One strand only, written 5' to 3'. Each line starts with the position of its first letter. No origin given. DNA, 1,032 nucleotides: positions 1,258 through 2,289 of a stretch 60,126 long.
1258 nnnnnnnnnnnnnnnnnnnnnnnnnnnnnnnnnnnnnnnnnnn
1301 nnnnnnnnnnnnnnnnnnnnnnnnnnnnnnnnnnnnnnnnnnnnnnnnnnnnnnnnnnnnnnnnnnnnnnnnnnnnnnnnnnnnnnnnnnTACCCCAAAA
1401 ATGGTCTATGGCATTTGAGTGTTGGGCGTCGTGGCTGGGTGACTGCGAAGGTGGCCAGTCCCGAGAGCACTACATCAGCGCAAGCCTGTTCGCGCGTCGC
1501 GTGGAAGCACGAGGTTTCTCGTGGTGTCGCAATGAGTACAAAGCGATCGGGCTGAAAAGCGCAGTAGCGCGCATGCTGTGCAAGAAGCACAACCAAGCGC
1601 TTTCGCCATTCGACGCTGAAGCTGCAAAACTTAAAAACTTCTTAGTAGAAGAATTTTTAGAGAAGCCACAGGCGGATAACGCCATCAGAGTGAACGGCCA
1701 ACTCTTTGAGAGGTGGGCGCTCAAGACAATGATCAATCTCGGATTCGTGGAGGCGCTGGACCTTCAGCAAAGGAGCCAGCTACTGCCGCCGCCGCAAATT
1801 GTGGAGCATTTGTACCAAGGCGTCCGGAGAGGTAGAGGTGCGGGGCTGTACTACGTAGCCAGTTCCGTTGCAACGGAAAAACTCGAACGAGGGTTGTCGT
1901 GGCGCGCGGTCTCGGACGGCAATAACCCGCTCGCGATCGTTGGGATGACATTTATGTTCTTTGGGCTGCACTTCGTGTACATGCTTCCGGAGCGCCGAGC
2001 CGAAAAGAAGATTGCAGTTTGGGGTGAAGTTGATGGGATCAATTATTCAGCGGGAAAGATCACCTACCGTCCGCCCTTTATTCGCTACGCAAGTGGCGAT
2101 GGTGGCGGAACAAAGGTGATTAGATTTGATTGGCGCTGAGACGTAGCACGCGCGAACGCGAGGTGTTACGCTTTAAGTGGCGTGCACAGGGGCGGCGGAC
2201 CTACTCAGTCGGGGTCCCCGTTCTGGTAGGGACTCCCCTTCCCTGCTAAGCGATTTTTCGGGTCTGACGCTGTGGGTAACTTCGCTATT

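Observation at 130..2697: Low-GC 2.6-kb islet between two convergent core genes carries an unknown / HEPN / His-Me-finger gene trio: candidate undescribed defence or toxin module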

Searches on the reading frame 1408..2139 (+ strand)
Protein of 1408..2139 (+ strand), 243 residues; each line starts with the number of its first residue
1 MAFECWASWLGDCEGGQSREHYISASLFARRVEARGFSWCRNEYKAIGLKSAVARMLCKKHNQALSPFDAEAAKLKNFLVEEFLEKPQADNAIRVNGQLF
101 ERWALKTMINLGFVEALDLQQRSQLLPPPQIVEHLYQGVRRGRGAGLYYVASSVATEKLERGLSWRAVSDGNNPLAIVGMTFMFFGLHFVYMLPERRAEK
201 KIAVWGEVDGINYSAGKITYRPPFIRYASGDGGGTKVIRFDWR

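Call 4: search_protein_families(library=pfam, proteins=[window:1408-2139:+], max_evalue=1)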
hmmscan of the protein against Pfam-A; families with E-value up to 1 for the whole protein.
window:1408-2139:+ (243 aa): 0 families

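Call 5: search_protein_families(library=padloc, proteins=[window:1408-2139:+], max_evalue=1)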
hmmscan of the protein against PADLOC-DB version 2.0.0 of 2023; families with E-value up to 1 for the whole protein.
window:1408-2139:+ (243 aa): 0 families

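Call 6: search_protein_families(library=ncbifam, proteins=[window:1408-2139:+], max_evalue=1)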
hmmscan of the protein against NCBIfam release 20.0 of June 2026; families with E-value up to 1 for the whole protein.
window:1408-2139:+ (243 aa): 0 families

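Call 11: find_homologous_proteins(query=window:1408-2139:+, max_evalue=0.001)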
Query window:1408-2139:+ (243 aa): 7 proteins with E <= 0.001 among 514 candidates.
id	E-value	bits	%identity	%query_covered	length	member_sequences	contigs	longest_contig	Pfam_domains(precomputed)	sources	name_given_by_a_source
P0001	3.2e-122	425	100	77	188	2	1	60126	-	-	-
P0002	4.4e-67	244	49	99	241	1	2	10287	-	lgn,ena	-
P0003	1.8e-60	222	47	98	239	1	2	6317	-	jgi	jgi:hypothetical protein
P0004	2.5e-52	196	41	99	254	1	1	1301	-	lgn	-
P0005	8.6e-52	194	44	98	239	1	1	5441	-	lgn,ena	-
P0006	1.4e-46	177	40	99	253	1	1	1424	-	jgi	-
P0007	2.1e-19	88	32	98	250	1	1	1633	-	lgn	-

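Call 15: find_encoding_contigs(protein=P0002, flank=6000, max_places=4)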
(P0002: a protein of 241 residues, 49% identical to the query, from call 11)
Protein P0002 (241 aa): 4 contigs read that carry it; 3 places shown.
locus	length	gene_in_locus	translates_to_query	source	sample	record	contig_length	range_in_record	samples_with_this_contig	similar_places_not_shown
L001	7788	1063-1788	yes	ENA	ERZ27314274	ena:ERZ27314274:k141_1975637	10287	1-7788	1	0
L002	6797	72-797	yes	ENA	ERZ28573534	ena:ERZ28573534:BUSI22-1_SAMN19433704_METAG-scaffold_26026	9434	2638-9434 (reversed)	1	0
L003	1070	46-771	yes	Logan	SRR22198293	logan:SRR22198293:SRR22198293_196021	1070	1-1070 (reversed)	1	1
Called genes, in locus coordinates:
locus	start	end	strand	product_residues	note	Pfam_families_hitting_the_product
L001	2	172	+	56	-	?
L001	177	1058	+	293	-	PF02668:TauD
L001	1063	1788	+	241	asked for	-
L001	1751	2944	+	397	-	-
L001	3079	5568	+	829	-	PF12161:HsdM_N, PF02384:N6_Mtase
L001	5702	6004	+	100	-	-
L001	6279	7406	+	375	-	PF01420:Methylase_S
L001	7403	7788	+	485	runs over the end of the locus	-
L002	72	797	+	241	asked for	-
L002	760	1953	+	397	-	-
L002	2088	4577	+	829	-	PF12161:HsdM_N, PF02384:N6_Mtase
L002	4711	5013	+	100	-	-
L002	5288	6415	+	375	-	PF01420:Methylase_S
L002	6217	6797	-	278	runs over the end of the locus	-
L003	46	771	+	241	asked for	-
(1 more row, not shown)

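Call 16: find_encoding_contigs(protein=P0003, flank=6000, max_places=4)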
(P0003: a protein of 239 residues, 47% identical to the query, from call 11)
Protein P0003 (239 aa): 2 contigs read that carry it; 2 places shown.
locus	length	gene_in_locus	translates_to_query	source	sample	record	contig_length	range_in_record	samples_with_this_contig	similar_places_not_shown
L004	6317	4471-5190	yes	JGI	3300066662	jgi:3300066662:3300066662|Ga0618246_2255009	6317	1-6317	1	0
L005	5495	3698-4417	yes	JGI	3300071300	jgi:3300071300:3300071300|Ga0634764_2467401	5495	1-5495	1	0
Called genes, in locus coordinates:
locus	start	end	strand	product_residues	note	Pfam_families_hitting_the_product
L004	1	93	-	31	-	?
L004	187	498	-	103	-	-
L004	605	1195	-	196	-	PF00239:Resolvase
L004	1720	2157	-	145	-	-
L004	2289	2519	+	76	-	PF13560:HTH_31, PF12844:HTH_19, PF01381:HTH_3, PF13413:HTH_25 (faint), PF13443:HTH_26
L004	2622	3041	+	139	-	-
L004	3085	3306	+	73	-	-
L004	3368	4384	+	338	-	PF04471:Mrr_cat, PF22722:NA-iREase1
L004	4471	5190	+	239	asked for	-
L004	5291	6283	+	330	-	PF16289:PIN_12, PF18476:PIN_8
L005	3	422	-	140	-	?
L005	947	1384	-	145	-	-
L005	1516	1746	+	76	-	PF13560:HTH_31, PF12844:HTH_19, PF01381:HTH_3, PF13413:HTH_25 (faint), PF13443:HTH_26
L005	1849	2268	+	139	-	-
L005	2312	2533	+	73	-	-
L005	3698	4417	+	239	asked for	-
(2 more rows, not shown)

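Call 17: find_encoding_contigs(protein=P0005, flank=6000, max_places=4)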
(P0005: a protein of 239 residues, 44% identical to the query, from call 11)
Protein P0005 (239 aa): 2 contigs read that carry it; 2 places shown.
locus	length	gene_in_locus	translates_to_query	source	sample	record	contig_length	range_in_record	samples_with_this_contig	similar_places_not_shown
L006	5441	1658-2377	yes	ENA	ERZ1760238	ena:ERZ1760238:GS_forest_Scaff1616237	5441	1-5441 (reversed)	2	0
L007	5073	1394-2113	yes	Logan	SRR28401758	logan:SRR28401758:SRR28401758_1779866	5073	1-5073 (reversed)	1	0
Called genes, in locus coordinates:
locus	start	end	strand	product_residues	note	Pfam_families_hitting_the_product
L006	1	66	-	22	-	?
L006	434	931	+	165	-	-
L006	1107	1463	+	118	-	-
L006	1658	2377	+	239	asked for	-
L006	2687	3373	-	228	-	-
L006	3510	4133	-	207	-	PF01936:NYN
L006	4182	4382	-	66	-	-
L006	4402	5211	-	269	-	-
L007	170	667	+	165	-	-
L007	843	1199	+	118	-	-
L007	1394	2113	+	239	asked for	-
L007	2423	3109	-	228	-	-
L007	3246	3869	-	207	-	PF01936:NYN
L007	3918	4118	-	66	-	-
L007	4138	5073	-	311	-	?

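Call 24: search_solved_structures(query=A2, max_evalue=10, show_alignments=2)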
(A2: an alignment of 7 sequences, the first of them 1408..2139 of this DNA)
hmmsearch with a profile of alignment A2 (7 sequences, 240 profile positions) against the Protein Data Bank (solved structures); distinct sequences matched with E-value up to 10: 0.

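Call 32: predict_structure(alignment_id=A2)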
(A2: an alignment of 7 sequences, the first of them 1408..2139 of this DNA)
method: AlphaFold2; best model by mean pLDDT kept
length: 243 residues; sequences in the alignment: 7
mean_pLDDT: 78.1   pTM: 0.82
mean pLDDT of the five models: 78.1, 73.9, 69.0, 65.7, 62.8
residues with pLDDT >= 90: 52; 70-90: 131; 50-70: 41; < 50: 19
segments of 3 or more residues with pLDDT < 50: 1-4, 10-12, 14-22, 155-157
pLDDT, mean of each block of 10 residues (from residue 1): 45 44 60 74 77 68 80 89 82 94 89 82 79 77 89 58 83 87 88 90 82 87 83 82 90
secondary structure, 60 per line:
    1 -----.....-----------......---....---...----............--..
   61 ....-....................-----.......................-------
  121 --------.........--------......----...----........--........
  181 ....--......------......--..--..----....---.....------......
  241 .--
elements in order: H6-10 H22-27 E31-34 E45-48 H49-56 H59-64 H66-85 E91-96 H97-113 H129-137 E146-151 E163-170 E173-184 E187-192 H199-204 E217-220 E224-228 E235-241

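Call 37: fold_search(model_id=the predicted structure, library=pdb)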
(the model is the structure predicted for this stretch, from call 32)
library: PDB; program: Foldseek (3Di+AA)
matches with E <= 10: 150; with E <= 0.001: 0
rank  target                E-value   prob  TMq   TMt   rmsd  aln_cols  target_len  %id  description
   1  8qqi_B                4.1e-01  0.06  0.15  0.11  15.4       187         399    9  E.coli DNA gyrase in complex with 217 bp substrate DNA and LEI-800 (released 2024-06-19)
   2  5bjr_A                5.6e-01  0.04  0.09  0.20  16.0       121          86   12  Crystal structure of the N-terminal RRM domain from MEC-8 (released 2017-01-11)
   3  6rku_B                7.9e-01  0.04  0.16  0.11  16.4       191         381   10  E. coli DNA Gyrase - DNA binding and cleavage domain in State 1 (released 2019-11-06)
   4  9voa_A                1.3e+00  0.02  0.13  0.15  18.1       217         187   10  Fasciola hepatica calcium binding protein FhCaBP4 (released 2025-08-27)
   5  9fnd_X                1.5e+00  0.02  0.10  0.08  13.9        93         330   14  Transcriptional activator PafBC bound to mycobacterial RNA polymerase (released 2025-02-12)
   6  8ssk_A                1.8e+00  0.01  0.10  0.09  19.0       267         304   12  Citrobacter rodentium contact dependent growth inhibition (CDI) entry and toxin (CdiA-CT) domains (released 2024-05-15)
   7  2f6a_B                1.9e+00  0.02  0.12  0.10  16.2       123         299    8  Collagen Adhesin and Collagen Complex Structure (released 2006-12-12)
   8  8e9b_C                2.1e+00  0.10  0.12  0.08   7.4        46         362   15  Cryo-EM structure of S. pombe Arp2/3 complex in the branch junction (released 2023-02-01)
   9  4tlq_B                2.1e+00  0.05  0.14  0.31  13.1        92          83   13  Crystal structure of C-terminal RNA recognition motif of human ELAV type RNA binding protein-3 at 2.5 Angstrom resolut (released 2015-12-09)
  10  8qqs_D                2.1e+00  0.02  0.14  0.06  15.8       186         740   11  E. coli DNA gyrase bound to a linear part of a DNA minicircle (released 2024-04-10)
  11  4tma_B                2.5e+00  0.02  0.15  0.11  14.0       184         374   13  Crystal structure of gyrase bound to its inhibitor YacG (released 2014-07-23)
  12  7csz_A                2.6e+00  0.02  0.11  0.14  13.8        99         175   14  Crystal structure of the N-terminal tandem RRM domains of RBM45 in complex with single-stranded DNA (released 2021-02-03)
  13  6rkw_B                3.1e+00  0.02  0.13  0.06  14.7       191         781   10  CryoEM structure of the complete E. coli DNA Gyrase complex bound to a 130 bp DNA duplex (released 2019-11-06)
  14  4j15_A                3.1e+00  0.01  0.13  0.08  20.3       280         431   10  Crystal structure of human cytosolic aspartyl-tRNA synthetase, a component of multi-tRNA synthetase complex (released 2013-05-15)
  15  5jrj                  3.1e+00  0.01  0.11  0.09  17.0       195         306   10  Crystal Structure of Herbaspirillum seropedicae RecA (released 2016-08-03)
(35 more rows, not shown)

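Call 38: search_protein_representatives(alignment_id=A2)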
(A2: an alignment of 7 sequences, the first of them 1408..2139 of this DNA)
Query: 7 sequences, 240 profile positions. Proteins with E-value up to 0.001 (for the whole library): 2940; up to 1e-10: 2283; up to 1e-30: 343. The best 150 are listed.
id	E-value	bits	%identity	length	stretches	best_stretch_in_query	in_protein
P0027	2.6e-92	324.8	-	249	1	2-240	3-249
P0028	5.4e-91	320.5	-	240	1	2-240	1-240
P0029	1.0e-78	280.3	-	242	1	2-240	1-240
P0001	1.7e-71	256.7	-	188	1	56-240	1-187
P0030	1.1e-67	244.2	-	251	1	3-240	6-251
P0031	2.0e-66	240.0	-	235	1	2-240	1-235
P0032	4.8e-66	238.8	-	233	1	2-240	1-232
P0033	1.4e-57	211.1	-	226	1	2-240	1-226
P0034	1.5e-56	207.7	-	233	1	2-240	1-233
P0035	9.3e-56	205.1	-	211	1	2-139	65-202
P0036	1.3e-54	201.4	-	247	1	1-240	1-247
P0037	1.2e-49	185.1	-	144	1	2-145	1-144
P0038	1.6e-49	184.7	-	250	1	1-240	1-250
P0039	1.7e-48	181.4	-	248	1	2-240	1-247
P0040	2.2e-48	181.0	-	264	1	2-201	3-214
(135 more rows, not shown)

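Call 42: search_protein_families(library=pfam, alignment_id=A4, max_evalue=0.01)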
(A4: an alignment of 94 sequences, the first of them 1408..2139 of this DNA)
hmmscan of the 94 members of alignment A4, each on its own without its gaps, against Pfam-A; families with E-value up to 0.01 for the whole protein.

A. member 1, window:1408-2139:+ (243 aa): 0 families

B. families by the number of members that match (of 94 scanned): 3 families
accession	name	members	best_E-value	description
PF01740.26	STAS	1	0.00091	STAS domain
PF08476.15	VD10_N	1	0.0088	Viral D10 N-terminal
PF15025.12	C5orf34-like_N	1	0.0095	C5orf34-like, N-terminal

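Call 43: search_solved_structures(query=A4, max_evalue=10, show_alignments=3)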
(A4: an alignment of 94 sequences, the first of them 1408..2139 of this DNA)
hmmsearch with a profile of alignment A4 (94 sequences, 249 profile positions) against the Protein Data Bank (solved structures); distinct sequences matched with E-value up to 10: 1.
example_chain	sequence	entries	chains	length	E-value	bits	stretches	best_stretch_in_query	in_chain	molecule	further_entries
5ykz_A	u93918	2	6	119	1.9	10.9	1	139-207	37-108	Capsid protein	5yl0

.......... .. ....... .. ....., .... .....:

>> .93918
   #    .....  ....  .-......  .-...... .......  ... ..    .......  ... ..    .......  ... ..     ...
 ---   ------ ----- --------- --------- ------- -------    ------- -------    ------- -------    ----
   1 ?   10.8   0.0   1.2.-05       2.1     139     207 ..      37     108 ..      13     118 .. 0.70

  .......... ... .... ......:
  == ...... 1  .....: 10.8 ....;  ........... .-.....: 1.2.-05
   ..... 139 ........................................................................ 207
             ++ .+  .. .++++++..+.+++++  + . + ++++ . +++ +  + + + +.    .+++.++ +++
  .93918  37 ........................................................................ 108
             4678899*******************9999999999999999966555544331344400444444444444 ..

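Call 44: search_protein_families(library=ncbifam, alignment_id=A4, max_evalue=0.01)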
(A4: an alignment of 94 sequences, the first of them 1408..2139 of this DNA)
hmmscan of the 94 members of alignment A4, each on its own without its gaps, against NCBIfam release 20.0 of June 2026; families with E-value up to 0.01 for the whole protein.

A. member 1, window:1408-2139:+ (243 aa): 0 families

B. families by the number of members that match (of 94 scanned): 1 family
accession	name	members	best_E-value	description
NF040829.1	sulfhyd_ShyB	1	5.7e-05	NAD(P)-dependent hydrogenase/sulfhydrogenase 2 subunit beta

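Call 45: search_protein_families(library=padloc, alignment_id=A4, max_evalue=0.01)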
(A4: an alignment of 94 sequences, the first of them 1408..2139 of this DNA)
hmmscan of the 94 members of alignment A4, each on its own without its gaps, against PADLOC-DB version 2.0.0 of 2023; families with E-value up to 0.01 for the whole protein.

A. member 1, window:1408-2139:+ (243 aa): 0 families

B. families by the number of members that match (of 94 scanned): 0 families

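Call 47: search_dna_similar(query=window:1408-2139:+, collection=plasmids, mode=protein, max_evalue=0.001, max_rows=30)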
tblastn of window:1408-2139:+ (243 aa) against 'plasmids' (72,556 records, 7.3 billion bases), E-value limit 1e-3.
Records with a match: 14; places in all: 14; records where one place covers at least 80% of the query: 0.
Best place of each record, by identity: <60% 14.
By first word of the organism name: Bradyrhizobium 9; Mycobacterium 2; Rhodococcus 2; Granulicella 1.
By predicted mobility (MOB-suite, as given by PLSDB): conjugative 9; non-mobilizable 5.
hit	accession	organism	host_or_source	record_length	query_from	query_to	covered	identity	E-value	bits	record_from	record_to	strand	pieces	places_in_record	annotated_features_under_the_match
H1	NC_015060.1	Granulicella tundricola MP5ACTX9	-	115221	4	193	78%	33.5%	2e-19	94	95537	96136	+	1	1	hypothetical protein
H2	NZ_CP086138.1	Bradyrhizobium barranii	Glycine max cv. AC Orford,Cell ...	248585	5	193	78%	28.9%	6e-9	63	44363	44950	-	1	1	hypothetical protein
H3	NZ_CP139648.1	Bradyrhizobium japonicum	Glycine max,cell culture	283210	5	193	78%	28.9%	6e-9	63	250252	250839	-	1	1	hypothetical protein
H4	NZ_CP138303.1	Bradyrhizobium japonicum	Glycine max,cell culture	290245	5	193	78%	28.9%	6e-9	63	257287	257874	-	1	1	hypothetical protein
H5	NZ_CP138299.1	Bradyrhizobium japonicum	Glycine max,cell culture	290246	5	193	78%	28.9%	6e-9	63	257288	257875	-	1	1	hypothetical protein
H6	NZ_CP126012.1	Bradyrhizobium japonicum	Glycine max,soybean,root nodule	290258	5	193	78%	28.9%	6e-9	63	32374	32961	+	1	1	hypothetical protein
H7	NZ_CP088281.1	Bradyrhizobium barranii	Glycine max cv. AC Glengarry,cell ...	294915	5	193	78%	28.9%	7e-9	63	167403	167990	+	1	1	hypothetical protein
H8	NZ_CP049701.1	Bradyrhizobium barranii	Glycine max cv. AC Glengarry,cell ...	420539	5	193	78%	28.9%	7e-9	63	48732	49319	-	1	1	hypothetical protein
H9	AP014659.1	Bradyrhizobium diazoefficiens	-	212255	5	193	78%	28.9%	8e-9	63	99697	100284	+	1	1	putative uncharacterized protein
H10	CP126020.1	Bradyrhizobium japonicum USDA 123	Glycine max,soybean,root nodule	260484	5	193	78%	28.4%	1e-8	62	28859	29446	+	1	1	hypothetical protein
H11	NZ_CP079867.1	Mycobacterium sp. SMC-8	Homo sapiens,sputum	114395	5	108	43%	31.9%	5e-8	61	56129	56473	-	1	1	hypothetical protein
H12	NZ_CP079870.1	Mycobacterium sp. SMC-4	Homo sapiens,sputum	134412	5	108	43%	31.9%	5e-8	61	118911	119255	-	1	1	hypothetical protein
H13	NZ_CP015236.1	Rhodococcus fascians D188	Chrysanthemum x morifolium,Culture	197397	4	74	29%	33.8%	1e-5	54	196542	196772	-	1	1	none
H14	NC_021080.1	Rhodococcus fascians D188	-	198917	4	74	29%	33.8%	1e-5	54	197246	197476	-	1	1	hypothetical protein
